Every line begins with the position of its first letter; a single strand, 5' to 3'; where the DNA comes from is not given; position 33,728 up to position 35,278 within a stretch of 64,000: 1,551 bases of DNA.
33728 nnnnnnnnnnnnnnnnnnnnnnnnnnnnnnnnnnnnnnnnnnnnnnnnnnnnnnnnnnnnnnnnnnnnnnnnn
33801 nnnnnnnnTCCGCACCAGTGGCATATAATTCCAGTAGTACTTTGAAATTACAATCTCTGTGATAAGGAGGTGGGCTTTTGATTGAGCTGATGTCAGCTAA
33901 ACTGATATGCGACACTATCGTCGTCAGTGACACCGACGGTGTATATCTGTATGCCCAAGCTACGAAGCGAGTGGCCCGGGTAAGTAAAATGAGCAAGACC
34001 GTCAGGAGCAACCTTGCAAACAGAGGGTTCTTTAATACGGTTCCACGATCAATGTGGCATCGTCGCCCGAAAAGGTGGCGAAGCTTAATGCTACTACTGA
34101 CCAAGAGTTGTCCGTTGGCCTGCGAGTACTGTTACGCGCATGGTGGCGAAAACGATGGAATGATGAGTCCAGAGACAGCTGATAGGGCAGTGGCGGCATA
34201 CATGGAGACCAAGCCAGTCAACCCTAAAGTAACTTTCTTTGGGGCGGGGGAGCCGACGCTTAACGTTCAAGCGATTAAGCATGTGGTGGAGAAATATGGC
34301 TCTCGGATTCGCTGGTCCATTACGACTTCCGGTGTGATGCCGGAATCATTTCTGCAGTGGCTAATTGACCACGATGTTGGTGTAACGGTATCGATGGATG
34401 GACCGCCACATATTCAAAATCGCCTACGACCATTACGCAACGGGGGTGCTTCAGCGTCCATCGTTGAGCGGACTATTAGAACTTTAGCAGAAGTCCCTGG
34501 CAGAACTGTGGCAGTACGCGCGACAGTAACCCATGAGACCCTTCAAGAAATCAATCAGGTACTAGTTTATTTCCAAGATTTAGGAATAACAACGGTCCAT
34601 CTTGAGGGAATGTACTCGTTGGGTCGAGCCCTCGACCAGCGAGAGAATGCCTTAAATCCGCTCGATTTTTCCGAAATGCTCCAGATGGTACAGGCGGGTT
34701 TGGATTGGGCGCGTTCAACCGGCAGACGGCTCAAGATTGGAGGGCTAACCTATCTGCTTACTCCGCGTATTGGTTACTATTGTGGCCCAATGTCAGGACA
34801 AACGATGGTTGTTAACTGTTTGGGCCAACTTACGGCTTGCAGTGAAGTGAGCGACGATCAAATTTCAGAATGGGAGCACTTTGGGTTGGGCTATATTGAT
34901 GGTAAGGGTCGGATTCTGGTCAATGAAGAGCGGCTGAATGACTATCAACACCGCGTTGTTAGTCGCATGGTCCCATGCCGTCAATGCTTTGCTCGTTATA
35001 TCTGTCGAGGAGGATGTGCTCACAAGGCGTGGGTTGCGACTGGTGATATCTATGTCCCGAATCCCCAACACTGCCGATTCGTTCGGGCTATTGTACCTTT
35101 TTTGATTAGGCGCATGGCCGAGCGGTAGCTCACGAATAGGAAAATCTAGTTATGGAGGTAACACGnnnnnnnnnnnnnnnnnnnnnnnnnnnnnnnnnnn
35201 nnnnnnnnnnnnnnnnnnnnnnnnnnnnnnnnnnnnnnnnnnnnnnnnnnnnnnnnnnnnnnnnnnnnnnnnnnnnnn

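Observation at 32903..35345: Unannotated 40-aa Cys/Asp-rich peptide gene downstream of a radical-SAM/SPASM enzyme and an HExxH protein: candidate novel RiPP (ranthipeptide/SCIFF-like) locus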

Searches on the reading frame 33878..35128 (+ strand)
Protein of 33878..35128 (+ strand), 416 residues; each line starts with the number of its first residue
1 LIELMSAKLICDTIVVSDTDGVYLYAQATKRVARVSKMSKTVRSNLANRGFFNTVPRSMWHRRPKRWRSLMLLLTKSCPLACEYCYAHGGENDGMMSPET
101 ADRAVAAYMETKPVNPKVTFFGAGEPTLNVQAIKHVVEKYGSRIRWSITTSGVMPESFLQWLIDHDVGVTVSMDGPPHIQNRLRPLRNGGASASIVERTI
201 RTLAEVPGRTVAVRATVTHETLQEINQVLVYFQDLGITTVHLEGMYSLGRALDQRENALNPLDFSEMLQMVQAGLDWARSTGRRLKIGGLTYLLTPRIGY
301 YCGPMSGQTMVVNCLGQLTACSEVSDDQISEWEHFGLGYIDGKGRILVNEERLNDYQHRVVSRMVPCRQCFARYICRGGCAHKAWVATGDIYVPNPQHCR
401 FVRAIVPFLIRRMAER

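Call 3: search_protein_families(library=ncbifam, proteins=[window:33878-35128:+], max_evalue=1)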
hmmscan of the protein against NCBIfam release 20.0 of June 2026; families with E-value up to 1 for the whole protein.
window:33878-35128:+ (416 aa): 70 families (the best 25 are shown)
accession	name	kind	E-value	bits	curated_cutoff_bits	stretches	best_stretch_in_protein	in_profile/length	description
TIGR04064.1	rSAM_nif11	equivalog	5.1e-39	134.3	518.7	1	60-406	70-426/459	nif11-like peptide radical SAM maturase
NF047865.1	rSAM_PapB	equivalog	2.5e-37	128.9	340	1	68-394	3-330/330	PapB family radical SAM/SPASM ranthipeptide maturase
TIGR03906.1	quino_hemo_SAM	equivalog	1.3e-34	119.7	453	1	68-412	94-446/467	quinohemoprotein amine dehydrogenase maturation protein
TIGR03974.1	rSAM_six_Cys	equivalog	1.9e-29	102.8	425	2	45-246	74-287/451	thioether cross-link-forming SCIFF peptide maturase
TIGR03978.1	rSAM_paired_1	equivalog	1.5e-25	89.9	370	1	69-414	83-452/466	His-Xaa-Ser system radical SAM maturase HxsB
NF040492.1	not_ScfB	exception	4.5e-22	78.5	855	2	68-259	95-300/450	ScfB-related radical SAM/SPASM orphan maturase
TIGR04163.1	rSAM_cobopep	equivalog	2.3e-21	76.1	375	1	68-414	64-420/428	peptide-modifying radical SAM enzyme CbpB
NF041718.1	rSAM_phane_AMC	equivalog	1.9e-19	69.9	425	1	69-242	7-185/362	cyclophane-forming radical SAM peptide maturase AmcB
NF038107.1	rSAM_NF038107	equivalog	4.8e-19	68.5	600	1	71-386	88-406/444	Cys-every-fifth radical SAM/SPASM peptide maturase CefB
TIGR03942.1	sulfatase_rSAM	equivalog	3.4e-18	65.8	349.45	1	76-391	9-335/363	anaerobic sulfatase maturase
NF041300.1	rSAM_mat_DarW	exception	6e-18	64.9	650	1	61-399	34-385/415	radical SAM/SPASM peptide maturase DarW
NF041298.1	rSAM_mat_DynA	equivalog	6.3e-18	64.9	450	1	75-405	8-345/356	dynobactin maturation radical SAM/SPASM protein DynA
TIGR04068.1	rSAM_ocin_clost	equivalog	2.2e-16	59.8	500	1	67-198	83-228/462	Cys-rich peptide radical SAM maturase CcpM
TIGR04280.1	geopep_mat_rSAM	hypoth_equivalog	4.1e-16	59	400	1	66-391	82-403/428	geopeptide radical SAM maturase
NF045574.1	sacti_mat_StsB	exception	2.7e-15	56.2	625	1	71-404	99-419/466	StsB family radical SAM/SPASM domain sactipeptide maturase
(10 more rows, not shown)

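Call 4: search_protein_families(library=pfam, proteins=[window:33878-35128:+], max_evalue=1)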
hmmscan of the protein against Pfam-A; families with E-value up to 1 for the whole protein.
window:33878-35128:+ (416 aa): 2 families
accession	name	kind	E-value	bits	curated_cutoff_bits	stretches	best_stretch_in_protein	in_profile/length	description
PF04055.27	Radical_SAM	-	7.3e-14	52.7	29.5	1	74-229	3-163/166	Radical SAM superfamily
PF13353.11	Fer4_12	-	3.3e-05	24.6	22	1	72-154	9-93/137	4Fe-4S single cluster domain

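Call 5: find_homologous_proteins(query=window:33878-35128:+, max_evalue=1e-10)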
Query window:33878-35128:+ (416 aa): 45 proteins with E <= 1e-10 among 4331 candidates.
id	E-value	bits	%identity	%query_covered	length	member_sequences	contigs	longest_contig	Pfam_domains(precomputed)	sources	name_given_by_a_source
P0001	1.8e-286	967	100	100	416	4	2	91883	PF04055.28,PF13353.12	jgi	-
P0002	1.5e-211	721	76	98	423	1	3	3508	PF04055.28,PF13353.12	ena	-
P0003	5.9e-177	607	61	99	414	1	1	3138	PF04055.28,PF13353.12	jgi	-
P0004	7.0e-166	570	58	99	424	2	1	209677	PF04055.28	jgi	jgi:uncharacterized protein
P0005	1.4e-155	536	56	99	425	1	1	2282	PF04055.28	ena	-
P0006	9.9e-153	527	55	99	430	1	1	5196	PF04055.28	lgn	-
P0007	2.8e-152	525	56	99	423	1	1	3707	PF04055.28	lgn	-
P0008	3.3e-150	519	55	98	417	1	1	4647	PF04055.28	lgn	-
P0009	6.5e-148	511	52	97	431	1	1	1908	PF04055.28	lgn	-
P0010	7.1e-146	504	52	97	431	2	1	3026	PF04055.28,PF13353.12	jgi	-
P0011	4.8e-141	488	50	97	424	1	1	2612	PF04055.28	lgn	-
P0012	1.3e-139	484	51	97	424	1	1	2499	PF04055.28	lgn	-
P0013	1.1e-125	438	46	98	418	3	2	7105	PF04055.28,PF13353.12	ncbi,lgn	-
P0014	3.8e-123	429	62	69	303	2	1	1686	-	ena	-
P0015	8.6e-123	428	46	98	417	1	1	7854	PF04055.28,PF13353.12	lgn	-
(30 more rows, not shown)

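Call 6: find_encoding_contigs(protein=window:33878-35128:+, flank=10000, max_places=6)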
Protein window:33878-35128:+ (416 aa): 16 contigs read that carry it; 6 places shown.
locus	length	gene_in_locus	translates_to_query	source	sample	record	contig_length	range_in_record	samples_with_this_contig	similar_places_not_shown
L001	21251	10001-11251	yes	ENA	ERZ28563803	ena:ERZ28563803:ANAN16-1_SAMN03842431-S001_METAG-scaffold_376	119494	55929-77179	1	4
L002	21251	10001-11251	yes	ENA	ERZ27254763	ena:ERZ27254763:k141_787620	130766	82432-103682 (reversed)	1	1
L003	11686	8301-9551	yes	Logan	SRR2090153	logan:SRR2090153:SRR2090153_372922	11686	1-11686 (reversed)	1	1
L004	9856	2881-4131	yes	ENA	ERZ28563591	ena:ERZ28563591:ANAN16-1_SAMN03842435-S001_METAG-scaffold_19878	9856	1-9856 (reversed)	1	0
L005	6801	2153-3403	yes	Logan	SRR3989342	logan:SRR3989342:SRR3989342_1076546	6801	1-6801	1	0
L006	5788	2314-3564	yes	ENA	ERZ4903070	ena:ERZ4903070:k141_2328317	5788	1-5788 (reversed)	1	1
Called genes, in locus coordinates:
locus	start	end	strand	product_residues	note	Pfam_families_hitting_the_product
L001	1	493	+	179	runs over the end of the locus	PF16320:Ribosomal_L12_N, PF00542:Ribosomal_L12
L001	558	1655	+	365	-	PF01702:TGT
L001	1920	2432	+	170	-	-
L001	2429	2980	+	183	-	-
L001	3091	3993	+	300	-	-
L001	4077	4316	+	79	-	-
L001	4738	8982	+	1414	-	PF00211:Guanylate_cyc (faint), PF13191:AAA_16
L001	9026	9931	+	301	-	-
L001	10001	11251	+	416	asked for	PF04055:Radical_SAM, PF13353:Fer4_12 (faint)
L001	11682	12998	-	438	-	PF02368:Big_2 (weak)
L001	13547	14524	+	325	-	PF00483:NTP_transferase, PF22640:ManC_GMP_beta-helix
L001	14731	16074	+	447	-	PF21760:SecD_1st, PF22599:SecDF_P1_head, PF03176:MMPL, PF00873:ACR_tran (weak), PF02355:SecD_SecF_C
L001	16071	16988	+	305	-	PF07549:Sec_GG (weak), PF02355:SecD_SecF_C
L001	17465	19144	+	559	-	PF01368:DHH, PF02272:DHHA1, PF17768:RecJ_OB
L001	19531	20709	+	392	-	PF13393:tRNA-synt_His, PF00587:tRNA-synt_2b, PF03129:HGTP_anticodon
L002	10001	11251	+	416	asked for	PF04055:Radical_SAM, PF13353:Fer4_12 (faint)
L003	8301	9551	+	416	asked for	PF04055:Radical_SAM, PF13353:Fer4_12 (faint)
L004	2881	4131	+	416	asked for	PF04055:Radical_SAM, PF13353:Fer4_12 (faint)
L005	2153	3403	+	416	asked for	PF04055:Radical_SAM, PF13353:Fer4_12 (faint)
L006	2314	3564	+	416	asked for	PF04055:Radical_SAM, PF13353:Fer4_12 (faint)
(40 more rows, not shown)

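Call 8: find_related_loci(query=A1, collection=genome_contigs, flank=4000)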
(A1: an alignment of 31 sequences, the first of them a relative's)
Query A1 (416 aa) in genome_contigs; peptide patterns used: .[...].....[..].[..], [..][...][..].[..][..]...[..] (x = any residue, [..] = any of these).
171 stretches matched a pattern; 111 encode a relative of the query (tblastn E <= 1e-3); the best 80 are kept; 80 distinct loci.
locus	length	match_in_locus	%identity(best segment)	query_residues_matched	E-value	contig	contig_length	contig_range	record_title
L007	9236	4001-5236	62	5-416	0e+0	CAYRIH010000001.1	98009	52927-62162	MAG TPA_asm: uncultured Candidatus Saccharibacteria bacterium isolate SRP179991_co3_23 genome assembly, contig: NODE_22_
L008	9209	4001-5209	45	9-415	2e-116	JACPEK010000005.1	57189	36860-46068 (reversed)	MAG: Candidatus Brennerbacteria bacterium isolate NC_groundwater_333_Ag_B-0.1um_54_13 GD18-4_B1_scaffold_733196, whole g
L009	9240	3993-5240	33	12-414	4e-69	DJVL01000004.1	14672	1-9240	MAG TPA_asm: Patescibacteria group bacterium UBA6257 UBA6257_contig_52245, whole genome shotgun sequence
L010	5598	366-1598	35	12-415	8e-69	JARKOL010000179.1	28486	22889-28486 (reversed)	MAG: Myxococcota bacterium isolate D137_maxbin.042_sub k141_62311, whole genome shotgun sequence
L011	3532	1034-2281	33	12-414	5e-65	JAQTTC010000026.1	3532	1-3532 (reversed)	MAG: Candidatus Paceibacterota bacterium isolate STB_31 NODE_99883_length_3532_cov_117.638767_Sandtown_B, whole genome s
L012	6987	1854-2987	31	41-416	9e-63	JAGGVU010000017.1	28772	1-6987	MAG: Candidatus Aenigmatarchaeota archaeon isolate AUK108 PB_MBMC_062_c_000000000002, whole genome shotgun sequence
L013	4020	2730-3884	31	33-416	5e-61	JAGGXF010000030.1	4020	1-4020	MAG: Candidatus Aenigmatarchaeota archaeon isolate AUK145 PB_MBMC_099_c_000000000012, whole genome shotgun sequence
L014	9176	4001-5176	29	14-413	2e-49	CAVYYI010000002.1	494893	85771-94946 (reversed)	MAG: uncultured Phycisphaerales bacterium isolate MFD02979.bin.2.56 genome assembly, contig: contig_49905, whole genome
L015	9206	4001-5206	29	1-406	1e-47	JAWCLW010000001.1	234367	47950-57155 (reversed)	MAG: Candidatus Aenigmatarchaeota archaeon isolate JZ-2_201705_bins_247 JZ-2_201705_bins_247_scaffold_1, whole genome sh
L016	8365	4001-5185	28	20-416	3e-47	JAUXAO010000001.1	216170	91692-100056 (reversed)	MAG: bacterium isolate CSMAG_2764 CSMAG_2764_k141_549021_length_216170_cov_39.9037, whole genome shotgun sequence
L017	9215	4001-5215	29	18-415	4e-45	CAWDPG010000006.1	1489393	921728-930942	MAG: uncultured Acidobacteriaceae bacterium isolate MFD01231.bin.1.32 genome assembly, contig: contig_5603, whole genome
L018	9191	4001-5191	27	22-410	2e-43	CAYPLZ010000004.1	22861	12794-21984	MAG TPA_asm: uncultured Candidatus Saccharibacteria bacterium isolate binchicken_co13_229 genome assembly, contig: NODE_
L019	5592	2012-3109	33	46-408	5e-43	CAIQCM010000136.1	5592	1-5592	uncultured bacterium isolate T8_bin-506 genome assembly, contig: bin-506:136/160, whole genome shotgun sequence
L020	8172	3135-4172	33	69-390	5e-40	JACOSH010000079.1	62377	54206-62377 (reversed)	MAG: Acidobacteria bacterium isolate NC_groundwater_13_Pr7_B-0.1um_65_13 FFV18_Bp1_scaffold_173185, whole genome shotgun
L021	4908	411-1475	30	72-416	2e-39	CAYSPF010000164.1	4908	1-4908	MAG TPA_asm: uncultured Geobacter sp. isolate binchicken_co257_142 genome assembly, contig: NODE_12160_length_4908_cov_7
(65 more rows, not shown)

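Call 9: find_related_loci(query=A1, collection=metagenome_contigs, flank=4000)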
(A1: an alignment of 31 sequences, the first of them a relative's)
Query A1 (416 aa) in metagenome_contigs; peptide patterns used: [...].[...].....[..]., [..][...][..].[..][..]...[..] (x = any residue, [..] = any of these).
374 stretches matched a pattern; 253 encode a relative of the query (tblastn E <= 1e-3); the best 80 are kept; 80 distinct loci.
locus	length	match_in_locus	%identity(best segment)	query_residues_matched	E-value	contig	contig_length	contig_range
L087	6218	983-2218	62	5-416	0e+0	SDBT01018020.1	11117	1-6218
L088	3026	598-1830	52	12-415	2e-161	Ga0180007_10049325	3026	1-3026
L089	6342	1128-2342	44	9-414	8e-132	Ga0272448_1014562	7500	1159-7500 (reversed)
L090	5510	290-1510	46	9-416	2e-131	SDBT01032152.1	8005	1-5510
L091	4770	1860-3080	46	9-416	5e-131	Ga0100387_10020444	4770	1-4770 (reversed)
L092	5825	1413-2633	46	9-416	5e-130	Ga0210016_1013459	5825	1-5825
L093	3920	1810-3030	46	9-416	1e-132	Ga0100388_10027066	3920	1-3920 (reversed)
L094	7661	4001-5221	46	9-416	1e-129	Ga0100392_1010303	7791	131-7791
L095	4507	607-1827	46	9-416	2e-131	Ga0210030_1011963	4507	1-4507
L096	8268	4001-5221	46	9-416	1e-129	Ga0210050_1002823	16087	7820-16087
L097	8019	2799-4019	46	9-416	1e-129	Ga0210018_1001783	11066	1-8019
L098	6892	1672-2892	46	9-416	4e-129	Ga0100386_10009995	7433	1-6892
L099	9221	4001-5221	45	9-416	9e-127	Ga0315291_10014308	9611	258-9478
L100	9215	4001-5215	43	9-416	1e-121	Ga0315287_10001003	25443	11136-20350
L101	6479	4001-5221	43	9-416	1e-120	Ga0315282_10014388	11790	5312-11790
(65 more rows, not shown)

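Call 17: search_solved_structures(query=window:33878-35128:+, max_evalue=0.001)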
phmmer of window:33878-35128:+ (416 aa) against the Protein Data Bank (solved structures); distinct sequences matched with E-value up to 0.001: 7.
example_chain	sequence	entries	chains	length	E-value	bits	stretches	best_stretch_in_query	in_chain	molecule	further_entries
5wgg_A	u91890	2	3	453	2.3e-15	59.5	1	67-393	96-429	Radical SAM domain protein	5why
9gm3_A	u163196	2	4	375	7.8e-08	34.8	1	70-205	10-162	ChlB radical SAM domain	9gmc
4k37_A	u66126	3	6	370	1.6e-07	33.7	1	74-381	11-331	Anaerobic sulfatase-maturating enzyme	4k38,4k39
4k36_A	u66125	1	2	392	2e-07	33.4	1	74-381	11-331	Anaerobic sulfatase-maturating enzyme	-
6efn_A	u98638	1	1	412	9.9e-06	27.8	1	70-271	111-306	Sporulation killing factor maturation protein SkfB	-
8vpo_A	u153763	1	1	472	0.00023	23.3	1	68-237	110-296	Radical SAM core domain-containing protein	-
8wm2_A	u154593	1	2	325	0.00024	23.2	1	73-166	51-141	Fe-S radical SAM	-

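Call 33: predict_structure(alignment_id=A1)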
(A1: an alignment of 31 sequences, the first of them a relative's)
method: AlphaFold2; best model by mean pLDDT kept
length: 416 residues; sequences in the alignment: 31
mean_pLDDT: 92.5   pTM: 0.89
mean pLDDT of the five models: 92.5, 91.1, 89.8, 89.4, 87.7
residues with pLDDT >= 90: 344; 70-90: 61; 50-70: 8; < 50: 3
segments of 3 or more residues with pLDDT < 50: 1-3
pLDDT, mean of each block of 10 residues (from residue 1): 73 94 97 96 97 95 91 94 82 92 98 97 92 98 97 96 96 96 92 96 90 93 97 94 86 68 93 95 92 92 92 95 87 94 95 93 93 94 92 93 95 92
secondary structure, 60 per line:
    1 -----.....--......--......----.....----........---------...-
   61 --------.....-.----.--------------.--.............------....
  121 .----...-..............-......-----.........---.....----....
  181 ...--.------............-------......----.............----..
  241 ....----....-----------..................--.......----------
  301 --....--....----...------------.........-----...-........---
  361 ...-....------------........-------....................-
elements in order: E6-10 E13-18 E21-26 E31-35 H40-47 E69-73 H98-110 E117-121 H130-143 E145-150 H156-164 E168-172 H177-183 H193-204 E212-217 H222-234 E239-244 H249-252 H264-281 E284-287 H303-306 E309-312 E317-319 H332-335 E336-340 E346-348 H350-357 H365-368 H381-388 H396-415

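Call 37: fold_search(model_id=the predicted structure, library=pdb)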
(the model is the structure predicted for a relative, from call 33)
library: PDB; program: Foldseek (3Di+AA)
matches with E <= 10: 1634; with E <= 0.001: 100
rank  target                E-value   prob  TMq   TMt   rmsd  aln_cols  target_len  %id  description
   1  5why_B                1.1e-20  1.00  0.75  0.74   4.3       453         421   17  Structural Insights into Thioether Bond Formation in the Biosynthesis of Sactipeptides (released 2017-07-26)
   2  5wgg_A                1.5e-20  1.00  0.71  0.67   5.8       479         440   18  Structural Insights into Thioether Bond Formation in the Biosynthesis of Sactipeptides (released 2017-07-26)
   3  5why_A                3.6e-20  1.00  0.73  0.73   4.3       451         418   17  Structural Insights into Thioether Bond Formation in the Biosynthesis of Sactipeptides (released 2017-07-26)
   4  4k37_A                4.4e-17  1.00  0.67  0.75   4.2       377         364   20  Native anSMEcpe with bound AdoMet (released 2013-05-08)
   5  4k37_B                1.3e-16  1.00  0.66  0.74   4.3       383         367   21  Native anSMEcpe with bound AdoMet (released 2013-05-08)
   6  4k36_B                1.8e-16  1.00  0.65  0.73   4.3       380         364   21  His6 tagged anSMEcpe with bound AdoMet (released 2013-05-08)
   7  4k38_A                3.5e-16  1.00  0.65  0.72   4.4       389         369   20  Native anSMEcpe with bound AdoMet and Kp18Cys peptide (released 2013-05-08)
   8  4k39_A                4.2e-16  1.00  0.66  0.75   4.2       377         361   20  Native anSMEcpe with bound AdoMet and Cp18Cys peptide (released 2013-05-08)
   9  4k39_B                7.6e-16  1.00  0.65  0.74   4.2       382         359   21  Native anSMEcpe with bound AdoMet and Cp18Cys peptide (released 2013-05-08)
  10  4k36_A                9.2e-16  1.00  0.67  0.73   4.1       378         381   20  His6 tagged anSMEcpe with bound AdoMet (released 2013-05-08)
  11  4k38_B                1.7e-15  1.00  0.66  0.75   4.2       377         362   21  Native anSMEcpe with bound AdoMet and Kp18Cys peptide (released 2013-05-08)
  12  9gm3_C                4.2e-15  1.00  0.65  0.72   5.2       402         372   17  Crystal structure of the complex formed between the radical SAM protein ChlB and the leader region of its precursor su (released 2025-06-25)
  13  9gmc_A                1.6e-14  1.00  0.62  0.69   5.8       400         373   17  Crystal structure of the complex formed between the radical SAM protein ChlB and the R3A mutant of ChlA (released 2025-06-25)
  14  9gm3_A                2.0e-14  1.00  0.65  0.71   5.2       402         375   17  Crystal structure of the complex formed between the radical SAM protein ChlB and the leader region of its precursor su (released 2025-06-25)
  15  9gmc_C                5.0e-14  1.00  0.62  0.68   5.9       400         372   17  Crystal structure of the complex formed between the radical SAM protein ChlB and the R3A mutant of ChlA (released 2025-06-25)
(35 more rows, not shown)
